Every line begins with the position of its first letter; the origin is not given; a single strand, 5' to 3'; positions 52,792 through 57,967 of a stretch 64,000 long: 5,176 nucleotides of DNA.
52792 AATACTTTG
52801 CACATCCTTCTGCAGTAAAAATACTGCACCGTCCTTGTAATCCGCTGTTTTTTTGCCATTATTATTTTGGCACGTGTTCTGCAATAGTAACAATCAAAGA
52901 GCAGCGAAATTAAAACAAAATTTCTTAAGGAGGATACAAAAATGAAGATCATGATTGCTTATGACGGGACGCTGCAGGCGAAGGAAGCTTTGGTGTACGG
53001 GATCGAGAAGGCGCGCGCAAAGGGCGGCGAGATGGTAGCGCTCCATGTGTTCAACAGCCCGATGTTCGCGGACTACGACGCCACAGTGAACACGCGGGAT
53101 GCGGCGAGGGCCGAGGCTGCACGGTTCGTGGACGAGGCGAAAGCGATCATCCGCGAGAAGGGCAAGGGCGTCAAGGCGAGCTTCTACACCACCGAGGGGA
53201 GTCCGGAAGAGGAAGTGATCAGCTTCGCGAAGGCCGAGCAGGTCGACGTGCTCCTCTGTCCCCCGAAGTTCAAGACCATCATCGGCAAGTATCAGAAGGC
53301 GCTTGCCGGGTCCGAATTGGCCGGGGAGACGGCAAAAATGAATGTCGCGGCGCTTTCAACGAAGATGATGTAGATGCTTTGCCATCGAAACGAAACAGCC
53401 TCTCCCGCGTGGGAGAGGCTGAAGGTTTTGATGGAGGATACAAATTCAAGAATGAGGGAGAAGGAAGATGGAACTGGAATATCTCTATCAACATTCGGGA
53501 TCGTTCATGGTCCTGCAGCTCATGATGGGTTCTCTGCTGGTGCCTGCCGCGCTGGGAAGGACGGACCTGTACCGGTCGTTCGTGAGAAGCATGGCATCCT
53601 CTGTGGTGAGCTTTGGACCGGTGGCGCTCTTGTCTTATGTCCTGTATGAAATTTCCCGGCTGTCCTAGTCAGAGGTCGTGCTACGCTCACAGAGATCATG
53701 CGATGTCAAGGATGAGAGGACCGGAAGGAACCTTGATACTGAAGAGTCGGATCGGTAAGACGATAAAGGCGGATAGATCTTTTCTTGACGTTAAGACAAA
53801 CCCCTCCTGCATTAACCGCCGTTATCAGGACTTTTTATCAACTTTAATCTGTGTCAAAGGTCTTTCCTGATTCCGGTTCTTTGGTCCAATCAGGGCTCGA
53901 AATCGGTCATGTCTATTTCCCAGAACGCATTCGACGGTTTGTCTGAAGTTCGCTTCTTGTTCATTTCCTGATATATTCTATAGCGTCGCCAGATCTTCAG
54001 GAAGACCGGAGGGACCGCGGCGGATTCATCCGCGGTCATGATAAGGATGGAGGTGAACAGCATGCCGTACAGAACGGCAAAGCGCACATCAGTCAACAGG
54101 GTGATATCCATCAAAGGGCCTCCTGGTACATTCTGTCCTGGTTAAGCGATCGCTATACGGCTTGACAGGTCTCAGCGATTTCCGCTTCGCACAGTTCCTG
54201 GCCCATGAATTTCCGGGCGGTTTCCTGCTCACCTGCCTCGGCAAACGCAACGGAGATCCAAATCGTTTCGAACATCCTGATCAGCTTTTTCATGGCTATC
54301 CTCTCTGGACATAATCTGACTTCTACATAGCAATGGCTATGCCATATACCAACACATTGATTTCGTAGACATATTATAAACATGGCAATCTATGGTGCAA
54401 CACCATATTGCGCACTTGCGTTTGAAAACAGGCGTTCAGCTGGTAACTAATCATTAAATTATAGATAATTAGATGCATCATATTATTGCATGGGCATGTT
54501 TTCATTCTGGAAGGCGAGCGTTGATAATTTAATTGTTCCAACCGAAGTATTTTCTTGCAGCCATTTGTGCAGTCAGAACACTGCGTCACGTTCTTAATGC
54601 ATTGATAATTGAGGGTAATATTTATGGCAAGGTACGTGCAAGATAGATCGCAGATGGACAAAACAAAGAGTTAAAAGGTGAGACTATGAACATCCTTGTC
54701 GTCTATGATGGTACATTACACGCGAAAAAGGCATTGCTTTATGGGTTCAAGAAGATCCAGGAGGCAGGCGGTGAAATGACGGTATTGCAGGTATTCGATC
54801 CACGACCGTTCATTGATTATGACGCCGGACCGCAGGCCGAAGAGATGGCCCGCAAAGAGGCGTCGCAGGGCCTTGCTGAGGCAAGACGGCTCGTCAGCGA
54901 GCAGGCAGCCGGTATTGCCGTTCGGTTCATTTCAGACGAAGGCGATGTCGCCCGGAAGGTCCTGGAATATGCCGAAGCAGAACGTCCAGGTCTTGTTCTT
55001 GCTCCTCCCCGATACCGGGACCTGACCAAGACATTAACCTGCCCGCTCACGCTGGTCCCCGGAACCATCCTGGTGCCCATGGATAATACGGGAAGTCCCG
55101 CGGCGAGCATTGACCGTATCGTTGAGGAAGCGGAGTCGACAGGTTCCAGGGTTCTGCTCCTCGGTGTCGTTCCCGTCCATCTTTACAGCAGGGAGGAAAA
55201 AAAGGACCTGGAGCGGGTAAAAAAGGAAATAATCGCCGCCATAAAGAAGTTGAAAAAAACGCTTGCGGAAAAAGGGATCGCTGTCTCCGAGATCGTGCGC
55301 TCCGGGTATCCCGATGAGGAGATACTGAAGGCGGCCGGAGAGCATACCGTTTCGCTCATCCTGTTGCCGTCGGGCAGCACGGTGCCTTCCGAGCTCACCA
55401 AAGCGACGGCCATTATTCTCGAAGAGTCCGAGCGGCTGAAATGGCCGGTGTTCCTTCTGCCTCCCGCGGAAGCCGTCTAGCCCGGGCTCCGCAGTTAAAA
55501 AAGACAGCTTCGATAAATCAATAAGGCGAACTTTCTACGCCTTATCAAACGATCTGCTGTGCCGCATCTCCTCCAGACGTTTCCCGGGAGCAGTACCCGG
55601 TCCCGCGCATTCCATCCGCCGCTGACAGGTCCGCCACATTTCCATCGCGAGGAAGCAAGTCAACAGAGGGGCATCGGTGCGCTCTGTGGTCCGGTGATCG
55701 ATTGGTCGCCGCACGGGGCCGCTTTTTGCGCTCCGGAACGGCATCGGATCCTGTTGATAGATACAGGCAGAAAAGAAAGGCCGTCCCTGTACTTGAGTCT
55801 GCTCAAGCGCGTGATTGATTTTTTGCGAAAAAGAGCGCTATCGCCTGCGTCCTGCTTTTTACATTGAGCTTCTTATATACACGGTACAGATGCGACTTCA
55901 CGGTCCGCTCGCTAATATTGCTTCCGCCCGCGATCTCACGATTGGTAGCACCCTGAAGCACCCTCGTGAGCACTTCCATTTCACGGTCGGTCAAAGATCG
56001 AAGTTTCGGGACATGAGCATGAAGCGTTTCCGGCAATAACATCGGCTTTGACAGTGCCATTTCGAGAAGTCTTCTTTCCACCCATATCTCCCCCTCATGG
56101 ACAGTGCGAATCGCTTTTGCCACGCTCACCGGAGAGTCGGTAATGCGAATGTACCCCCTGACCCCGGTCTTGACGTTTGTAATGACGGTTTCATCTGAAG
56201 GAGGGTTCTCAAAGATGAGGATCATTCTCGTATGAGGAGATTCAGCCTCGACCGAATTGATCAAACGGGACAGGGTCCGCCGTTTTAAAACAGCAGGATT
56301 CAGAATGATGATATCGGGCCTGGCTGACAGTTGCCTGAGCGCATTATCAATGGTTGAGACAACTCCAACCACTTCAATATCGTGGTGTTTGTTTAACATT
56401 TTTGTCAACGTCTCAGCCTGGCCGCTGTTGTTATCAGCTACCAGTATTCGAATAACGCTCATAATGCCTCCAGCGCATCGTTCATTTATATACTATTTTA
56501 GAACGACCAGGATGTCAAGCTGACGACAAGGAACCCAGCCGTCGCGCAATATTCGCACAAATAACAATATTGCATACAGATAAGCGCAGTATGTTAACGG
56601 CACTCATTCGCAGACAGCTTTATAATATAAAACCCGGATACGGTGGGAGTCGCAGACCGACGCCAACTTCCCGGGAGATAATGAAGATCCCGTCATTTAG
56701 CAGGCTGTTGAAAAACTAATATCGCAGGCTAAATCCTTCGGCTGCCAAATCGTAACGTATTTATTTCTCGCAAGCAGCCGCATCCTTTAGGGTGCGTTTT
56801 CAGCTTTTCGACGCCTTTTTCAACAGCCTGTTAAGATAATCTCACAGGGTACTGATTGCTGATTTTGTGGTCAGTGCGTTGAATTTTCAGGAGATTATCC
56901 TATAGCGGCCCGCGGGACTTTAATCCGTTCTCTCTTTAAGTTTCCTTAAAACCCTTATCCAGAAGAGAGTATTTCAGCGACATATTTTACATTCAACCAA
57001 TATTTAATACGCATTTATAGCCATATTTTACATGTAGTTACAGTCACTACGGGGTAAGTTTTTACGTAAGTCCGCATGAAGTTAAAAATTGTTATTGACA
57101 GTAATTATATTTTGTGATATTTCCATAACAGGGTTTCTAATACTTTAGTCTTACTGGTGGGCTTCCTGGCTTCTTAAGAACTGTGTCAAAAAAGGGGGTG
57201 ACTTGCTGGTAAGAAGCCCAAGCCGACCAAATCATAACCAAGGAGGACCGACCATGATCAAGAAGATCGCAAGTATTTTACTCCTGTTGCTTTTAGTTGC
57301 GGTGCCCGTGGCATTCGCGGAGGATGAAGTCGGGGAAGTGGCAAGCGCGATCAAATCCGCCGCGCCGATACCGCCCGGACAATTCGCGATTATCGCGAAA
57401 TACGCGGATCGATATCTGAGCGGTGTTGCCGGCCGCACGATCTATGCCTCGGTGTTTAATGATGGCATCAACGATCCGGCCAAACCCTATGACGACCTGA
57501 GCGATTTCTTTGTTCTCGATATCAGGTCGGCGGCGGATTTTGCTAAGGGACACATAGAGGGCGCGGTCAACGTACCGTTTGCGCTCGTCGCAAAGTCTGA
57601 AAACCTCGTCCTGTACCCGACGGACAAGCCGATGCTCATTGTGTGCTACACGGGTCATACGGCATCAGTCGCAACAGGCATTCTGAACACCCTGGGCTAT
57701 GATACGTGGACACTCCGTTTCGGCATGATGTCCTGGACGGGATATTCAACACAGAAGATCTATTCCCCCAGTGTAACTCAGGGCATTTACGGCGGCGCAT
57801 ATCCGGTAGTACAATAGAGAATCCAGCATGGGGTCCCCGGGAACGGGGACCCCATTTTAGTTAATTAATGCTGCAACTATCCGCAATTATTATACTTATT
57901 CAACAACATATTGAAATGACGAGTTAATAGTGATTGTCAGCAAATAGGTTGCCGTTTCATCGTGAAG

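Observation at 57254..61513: Three exported rhodanese proteins plus a porin-like barrel: candidate outer-membrane sulfur/selenium relay without cytochromes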

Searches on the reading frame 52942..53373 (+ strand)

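Call 3: search_protein_families(library=pfam, proteins=[window:52942-53373:+], max_evalue=0.01)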
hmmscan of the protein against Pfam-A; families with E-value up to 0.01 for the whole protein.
window:52942-53373:+ (143 aa): 1 family
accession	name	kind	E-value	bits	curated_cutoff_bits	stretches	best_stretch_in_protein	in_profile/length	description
PF00582.32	Usp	-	2e-12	48.3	24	1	2-106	4-109/141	Universal stress protein family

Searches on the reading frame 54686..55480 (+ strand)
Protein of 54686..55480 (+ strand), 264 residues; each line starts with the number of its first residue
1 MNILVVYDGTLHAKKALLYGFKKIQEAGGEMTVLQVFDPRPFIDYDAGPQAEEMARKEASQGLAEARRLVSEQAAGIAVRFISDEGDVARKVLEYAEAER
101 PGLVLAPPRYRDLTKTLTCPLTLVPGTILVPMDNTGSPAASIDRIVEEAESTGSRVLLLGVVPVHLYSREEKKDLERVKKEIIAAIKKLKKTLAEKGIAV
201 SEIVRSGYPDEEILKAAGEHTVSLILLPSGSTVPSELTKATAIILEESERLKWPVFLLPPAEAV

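Call 3: search_protein_families(library=pfam, proteins=[window:54686-55480:+], max_evalue=0.01)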
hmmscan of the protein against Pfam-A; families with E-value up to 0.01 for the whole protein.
window:54686-55480:+ (264 aa): 1 family
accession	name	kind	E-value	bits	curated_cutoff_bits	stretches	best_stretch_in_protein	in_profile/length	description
PF00582.32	Usp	-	6.4e-25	88.8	24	2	127-229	4-111/141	Universal stress protein family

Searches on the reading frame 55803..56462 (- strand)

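Call 3: search_protein_families(library=pfam, proteins=[window:55803-56462:-], max_evalue=0.01)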
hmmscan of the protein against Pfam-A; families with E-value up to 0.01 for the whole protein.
window:55803-56462:- (219 aa): 6 families
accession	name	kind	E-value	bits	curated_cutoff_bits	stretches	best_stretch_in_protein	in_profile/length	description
PF00196.25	GerE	-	6.4e-21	74.2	23.5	1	156-210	2-56/57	Bacterial regulatory proteins, luxR family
PF08281.18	Sigma70_r4_2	-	1.1e-07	31.8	25.7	1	154-199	8-54/54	Sigma-70, region 4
PF04545.22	Sigma70_r4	-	0.00022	21.1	24.1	1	154-199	2-48/50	Sigma-70, region 4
PF00072.30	Response_reg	-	0.00036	21.1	30.2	1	6-105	1-97/111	Response regulator receiver domain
PF08278.16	DnaG_DnaB_bind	-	0.0095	16.7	29.1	0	129-202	1-72/124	DNA primase DnaG DnaB-binding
PF07638.17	Sigma70_ECF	-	0.01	16.2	21.1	0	146-198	125-178/185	ECF sigma factor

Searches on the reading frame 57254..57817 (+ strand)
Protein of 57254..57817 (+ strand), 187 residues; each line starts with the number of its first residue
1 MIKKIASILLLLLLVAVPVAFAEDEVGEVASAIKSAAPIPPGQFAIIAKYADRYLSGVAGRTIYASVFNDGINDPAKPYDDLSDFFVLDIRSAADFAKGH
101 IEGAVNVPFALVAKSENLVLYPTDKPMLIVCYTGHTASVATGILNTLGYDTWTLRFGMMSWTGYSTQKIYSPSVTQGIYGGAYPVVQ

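Call 3: search_protein_families(library=pfam, proteins=[window:57254-57817:+], max_evalue=0.01)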
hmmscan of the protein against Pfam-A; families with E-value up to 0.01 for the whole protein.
window:57254-57817:+ (187 aa): 1 family
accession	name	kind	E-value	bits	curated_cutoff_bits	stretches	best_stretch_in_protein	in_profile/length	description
PF00581.25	Rhodanese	-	7.6e-12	46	22.2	1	87-162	16-100/102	Rhodanese-like domain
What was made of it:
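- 57254..57817 (+): Rhd1: exported single-domain rhodanese, 187 aa. Signal peptide ...PVAFA|ED. Its only Cys is Cys131, in the loop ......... (codon 57644-57646). It is a facultative member of the cluster. Pfam PF00581, E 8e-12 (call 3).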

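Call 4: search_protein_families(library=ncbifam, proteins=[window:57254-57817:+], max_evalue=0.01)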
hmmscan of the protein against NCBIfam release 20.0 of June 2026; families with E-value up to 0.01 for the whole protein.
window:57254-57817:+ (187 aa): 10 families
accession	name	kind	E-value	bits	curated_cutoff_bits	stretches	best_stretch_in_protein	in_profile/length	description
NF006444.0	PRK08762.1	equivalog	1.4e-07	30.5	449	1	83-164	28-110/387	molybdopterin-synthase adenylyltransferase MoeB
NF005902.0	PRK07878.1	equivalog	1.6e-06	27.3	647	1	80-162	299-382/392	adenylyltransferase/sulfurtransferase MoeZ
NF007627.0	PRK10287.1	equivalog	9.2e-06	25.8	102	1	87-151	23-87/104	thiosulfate sulfurtransferase PspE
NF001195.0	PRK00162.1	equivalog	1.6e-05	25.2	102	1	86-161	22-96/108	thiosulfate sulfurtransferase GlpE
NF008752.0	PRK11784.1-4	equivalog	2.2e-05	23.4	266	1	87-109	21-43/357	tRNA 2-selenouridine(34) synthase MnmH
TIGR02981.1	phageshock_pspE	exception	3e-05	24.3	126.3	1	86-151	20-85/101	thiosulfate sulfurtransferase PspE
TIGR03167.1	tRNA_sel_U_synt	equivalog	0.00082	18.9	219.75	1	86-109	4-27/311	tRNA 2-selenouridine(34) synthase MnmH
NF008750.0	PRK11784.1-2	equivalog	0.00088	18.5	241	1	84-109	15-40/346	tRNA 2-selenouridine(34) synthase MnmH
NF045521.1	rhoda_near_glyco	subfamily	0.0012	18.6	145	1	82-162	29-109/144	rhodanese homology domain-containing protein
NF005646.0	PRK07411.1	equivalog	0.0024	17.1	633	1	83-163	298-381/390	molybdopterin-synthase adenylyltransferase MoeB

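Call 51: search_solved_structures(query=window:57254-57817:+, max_evalue=0.01)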
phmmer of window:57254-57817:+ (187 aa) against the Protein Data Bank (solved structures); distinct sequences matched with E-value up to 0.01: 16.
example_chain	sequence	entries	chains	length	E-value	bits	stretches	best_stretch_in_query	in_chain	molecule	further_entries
3tp9_A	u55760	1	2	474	6.9e-08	35.9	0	85-163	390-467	BETA-LACTAMASE and RHODANESE DOMAIN PROTEIN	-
3r2u_A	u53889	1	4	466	9.8e-08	35.4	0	84-150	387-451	Metallo-beta-lactamase family protein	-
1yt8_A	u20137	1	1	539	1.3e-07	35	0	85-164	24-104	thiosulfate sulfurtransferase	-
6mxv_A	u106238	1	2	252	3.9e-07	33.5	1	84-162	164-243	Rhodanese-like family protein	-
3gk5_A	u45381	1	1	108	3e-06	30.6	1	75-162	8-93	Uncharacterized rhodanese-related protein TVG0868615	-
4ocg_A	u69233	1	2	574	0.00033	24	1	79-157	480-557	FAD-dependent pyridine nucleotide-disulphide oxidoreductase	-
3nta_A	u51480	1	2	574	0.00033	24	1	79-157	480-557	FAD-dependent pyridine nucleotide-disulphide oxidoreductase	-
2k0z_A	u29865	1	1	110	0.00055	23.2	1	82-172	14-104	Uncharacterized protein hp1203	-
6pfz_D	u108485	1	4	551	0.0017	21.6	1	80-161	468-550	NADH oxidase (NoxA-3)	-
3icr_A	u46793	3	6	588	0.0021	21.3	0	85-154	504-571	Coenzyme A-Disulfide Reductase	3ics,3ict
6yub_C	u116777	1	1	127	0.0035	20.6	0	80-151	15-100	Adenylyltransferase and sulfurtransferase uba4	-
2jtq_A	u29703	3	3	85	0.0048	20.2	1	88-150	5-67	Phage shock protein E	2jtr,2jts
3nt6_A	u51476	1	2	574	0.0081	19.4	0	79-157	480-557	FAD-dependent pyridine nucleotide-disulphide oxidoreductase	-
8h4q_N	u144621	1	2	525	0.0096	19.2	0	124-158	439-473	Rhodanese domain-containing protein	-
3ntd_A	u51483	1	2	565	0.0098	19.1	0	79-155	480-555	FAD-dependent pyridine nucleotide-disulphide oxidoreductase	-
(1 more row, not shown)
